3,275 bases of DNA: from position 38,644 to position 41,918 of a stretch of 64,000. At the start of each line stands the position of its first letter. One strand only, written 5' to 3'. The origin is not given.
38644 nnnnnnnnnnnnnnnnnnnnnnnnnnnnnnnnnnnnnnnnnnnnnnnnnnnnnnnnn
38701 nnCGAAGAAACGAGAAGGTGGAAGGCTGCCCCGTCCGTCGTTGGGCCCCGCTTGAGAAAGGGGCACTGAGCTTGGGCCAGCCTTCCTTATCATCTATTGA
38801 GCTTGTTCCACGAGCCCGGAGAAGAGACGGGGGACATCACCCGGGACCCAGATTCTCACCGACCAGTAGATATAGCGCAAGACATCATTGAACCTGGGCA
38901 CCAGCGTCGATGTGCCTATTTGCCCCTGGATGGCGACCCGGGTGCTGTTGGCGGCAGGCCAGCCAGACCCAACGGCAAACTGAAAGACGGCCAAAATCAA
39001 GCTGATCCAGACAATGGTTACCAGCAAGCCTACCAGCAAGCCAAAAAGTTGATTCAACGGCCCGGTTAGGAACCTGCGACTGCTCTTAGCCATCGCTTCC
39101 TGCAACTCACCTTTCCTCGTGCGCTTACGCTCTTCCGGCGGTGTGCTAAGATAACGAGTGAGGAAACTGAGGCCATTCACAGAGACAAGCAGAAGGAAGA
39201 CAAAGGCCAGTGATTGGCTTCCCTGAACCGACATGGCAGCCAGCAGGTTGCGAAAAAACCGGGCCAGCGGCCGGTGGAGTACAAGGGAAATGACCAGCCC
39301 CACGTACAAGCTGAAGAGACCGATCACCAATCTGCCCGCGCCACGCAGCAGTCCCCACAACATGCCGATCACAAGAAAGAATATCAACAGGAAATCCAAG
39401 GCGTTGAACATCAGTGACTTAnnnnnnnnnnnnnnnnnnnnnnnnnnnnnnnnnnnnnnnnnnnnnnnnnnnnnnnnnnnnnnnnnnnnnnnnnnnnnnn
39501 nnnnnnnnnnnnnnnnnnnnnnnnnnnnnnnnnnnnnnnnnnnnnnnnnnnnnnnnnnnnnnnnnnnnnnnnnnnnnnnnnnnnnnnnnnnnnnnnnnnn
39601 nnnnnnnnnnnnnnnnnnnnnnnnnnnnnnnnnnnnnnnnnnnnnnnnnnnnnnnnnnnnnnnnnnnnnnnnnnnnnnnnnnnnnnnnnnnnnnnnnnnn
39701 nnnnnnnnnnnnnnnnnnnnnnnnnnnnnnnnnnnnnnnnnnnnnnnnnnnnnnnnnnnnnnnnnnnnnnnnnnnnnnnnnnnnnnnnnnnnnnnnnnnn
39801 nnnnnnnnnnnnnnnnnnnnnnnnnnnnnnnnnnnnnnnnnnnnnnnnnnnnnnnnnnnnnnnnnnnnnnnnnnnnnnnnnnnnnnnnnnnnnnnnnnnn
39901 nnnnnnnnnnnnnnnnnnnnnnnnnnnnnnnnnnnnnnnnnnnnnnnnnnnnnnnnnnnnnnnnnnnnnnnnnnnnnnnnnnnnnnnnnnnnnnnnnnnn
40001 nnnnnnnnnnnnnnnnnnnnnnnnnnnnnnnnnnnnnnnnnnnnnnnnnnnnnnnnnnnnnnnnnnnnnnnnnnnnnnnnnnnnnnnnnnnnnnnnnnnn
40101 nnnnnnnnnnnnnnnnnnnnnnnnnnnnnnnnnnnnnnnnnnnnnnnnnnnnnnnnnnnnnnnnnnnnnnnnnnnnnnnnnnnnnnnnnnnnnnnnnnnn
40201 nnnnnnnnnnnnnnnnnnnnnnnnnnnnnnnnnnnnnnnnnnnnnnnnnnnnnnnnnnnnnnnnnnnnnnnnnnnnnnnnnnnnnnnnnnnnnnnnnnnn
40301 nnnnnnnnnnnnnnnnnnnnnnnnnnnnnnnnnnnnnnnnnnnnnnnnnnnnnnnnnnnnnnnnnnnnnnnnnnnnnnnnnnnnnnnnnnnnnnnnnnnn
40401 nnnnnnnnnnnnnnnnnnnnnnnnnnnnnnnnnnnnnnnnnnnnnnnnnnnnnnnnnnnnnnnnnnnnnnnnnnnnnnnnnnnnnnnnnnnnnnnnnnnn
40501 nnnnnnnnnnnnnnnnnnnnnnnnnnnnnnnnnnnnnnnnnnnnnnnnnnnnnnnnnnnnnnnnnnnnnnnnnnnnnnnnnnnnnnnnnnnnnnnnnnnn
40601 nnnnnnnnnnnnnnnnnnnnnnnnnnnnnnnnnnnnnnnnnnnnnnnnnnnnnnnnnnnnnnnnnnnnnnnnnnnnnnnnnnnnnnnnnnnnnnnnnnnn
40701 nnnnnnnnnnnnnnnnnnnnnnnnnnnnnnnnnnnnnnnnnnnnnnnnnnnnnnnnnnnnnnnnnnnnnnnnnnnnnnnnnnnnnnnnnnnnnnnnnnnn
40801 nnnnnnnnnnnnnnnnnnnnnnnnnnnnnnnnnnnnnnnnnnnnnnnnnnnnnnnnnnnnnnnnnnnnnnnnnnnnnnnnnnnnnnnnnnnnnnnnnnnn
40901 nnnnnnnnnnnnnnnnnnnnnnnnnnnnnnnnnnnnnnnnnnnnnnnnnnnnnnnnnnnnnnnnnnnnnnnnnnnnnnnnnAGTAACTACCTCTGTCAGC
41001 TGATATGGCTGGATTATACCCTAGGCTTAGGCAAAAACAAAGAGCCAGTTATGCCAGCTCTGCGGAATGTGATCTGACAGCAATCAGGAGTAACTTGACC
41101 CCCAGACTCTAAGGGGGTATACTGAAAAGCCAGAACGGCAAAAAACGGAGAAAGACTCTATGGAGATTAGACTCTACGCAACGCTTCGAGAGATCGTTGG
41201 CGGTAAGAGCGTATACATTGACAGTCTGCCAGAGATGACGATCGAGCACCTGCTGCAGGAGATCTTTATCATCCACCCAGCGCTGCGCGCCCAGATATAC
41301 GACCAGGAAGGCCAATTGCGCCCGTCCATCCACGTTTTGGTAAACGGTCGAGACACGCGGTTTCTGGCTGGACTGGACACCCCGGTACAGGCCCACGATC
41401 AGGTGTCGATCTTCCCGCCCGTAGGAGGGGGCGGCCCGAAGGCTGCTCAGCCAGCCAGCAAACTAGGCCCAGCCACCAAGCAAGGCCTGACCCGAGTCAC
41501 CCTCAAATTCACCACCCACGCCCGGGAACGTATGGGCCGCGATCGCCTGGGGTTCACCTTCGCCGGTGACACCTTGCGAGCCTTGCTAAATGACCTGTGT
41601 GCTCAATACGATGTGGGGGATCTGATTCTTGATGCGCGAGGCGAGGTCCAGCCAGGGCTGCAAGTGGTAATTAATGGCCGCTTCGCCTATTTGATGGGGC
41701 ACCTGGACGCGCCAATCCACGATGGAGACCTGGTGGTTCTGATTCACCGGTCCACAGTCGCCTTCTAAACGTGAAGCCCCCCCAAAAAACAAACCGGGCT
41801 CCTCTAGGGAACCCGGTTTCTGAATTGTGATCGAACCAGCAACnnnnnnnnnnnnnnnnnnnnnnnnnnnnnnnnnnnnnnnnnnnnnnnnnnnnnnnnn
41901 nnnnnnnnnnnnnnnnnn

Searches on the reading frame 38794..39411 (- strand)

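Call 7: search_protein_families(library=pfam, proteins=[window:38794-39411:-])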
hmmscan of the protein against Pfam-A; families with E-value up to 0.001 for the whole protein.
window:38794-39411:- (205 aa): 1 family
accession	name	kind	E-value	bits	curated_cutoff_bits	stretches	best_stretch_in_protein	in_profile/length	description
PF02674.22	Colicin_V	-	3.8e-11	43.6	29.3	1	5-89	1-83/144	Colicin V production protein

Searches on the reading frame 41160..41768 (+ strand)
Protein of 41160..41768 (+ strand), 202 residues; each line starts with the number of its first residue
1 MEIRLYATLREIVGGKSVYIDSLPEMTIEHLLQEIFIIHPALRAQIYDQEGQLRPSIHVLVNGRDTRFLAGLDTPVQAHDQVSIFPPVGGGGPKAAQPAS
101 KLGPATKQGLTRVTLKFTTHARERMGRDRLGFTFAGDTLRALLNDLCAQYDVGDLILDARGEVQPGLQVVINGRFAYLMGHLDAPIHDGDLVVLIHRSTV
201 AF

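Call 7: search_protein_families(library=pfam, proteins=[window:41160-41768:+])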
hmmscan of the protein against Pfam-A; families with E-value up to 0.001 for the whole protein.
window:41160-41768:+ (202 aa): 2 families
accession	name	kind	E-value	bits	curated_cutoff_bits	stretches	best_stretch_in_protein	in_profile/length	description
PF02597.26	ThiS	-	1.4e-21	77.3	22.5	2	3-91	1-76/76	ThiS family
PF09138.17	Urm1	-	6.7e-09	36.5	21.8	1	25-91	30-96/96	Urm1 (Ubiquitin related modifier)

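Call 74: search_protein_families(library=ncbifam, proteins=[window:41160-41768:+], max_evalue=0.00001)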
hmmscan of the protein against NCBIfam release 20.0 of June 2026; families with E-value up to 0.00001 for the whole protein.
window:41160-41768:+ (202 aa): 4 families
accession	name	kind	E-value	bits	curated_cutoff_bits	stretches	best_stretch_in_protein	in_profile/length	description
NF041918.1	SAMP1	equivalog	1.1e-31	109.3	60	1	1-91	1-91/91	ubiquitin-like small modifier protein 1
TIGR01687.1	moaD_arch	subfamily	7.1e-28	96.9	49.5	2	2-91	2-88/88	MoaD family protein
NF053661.1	Urm1_like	equivalog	1.7e-09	37.8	70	0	45-91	36-79/79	Urm1-like protein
NF008347.0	PRK11130.1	equivalog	4.2e-06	27.2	94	0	5-91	6-81/81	molybdopterin synthase sulfur carrier subunit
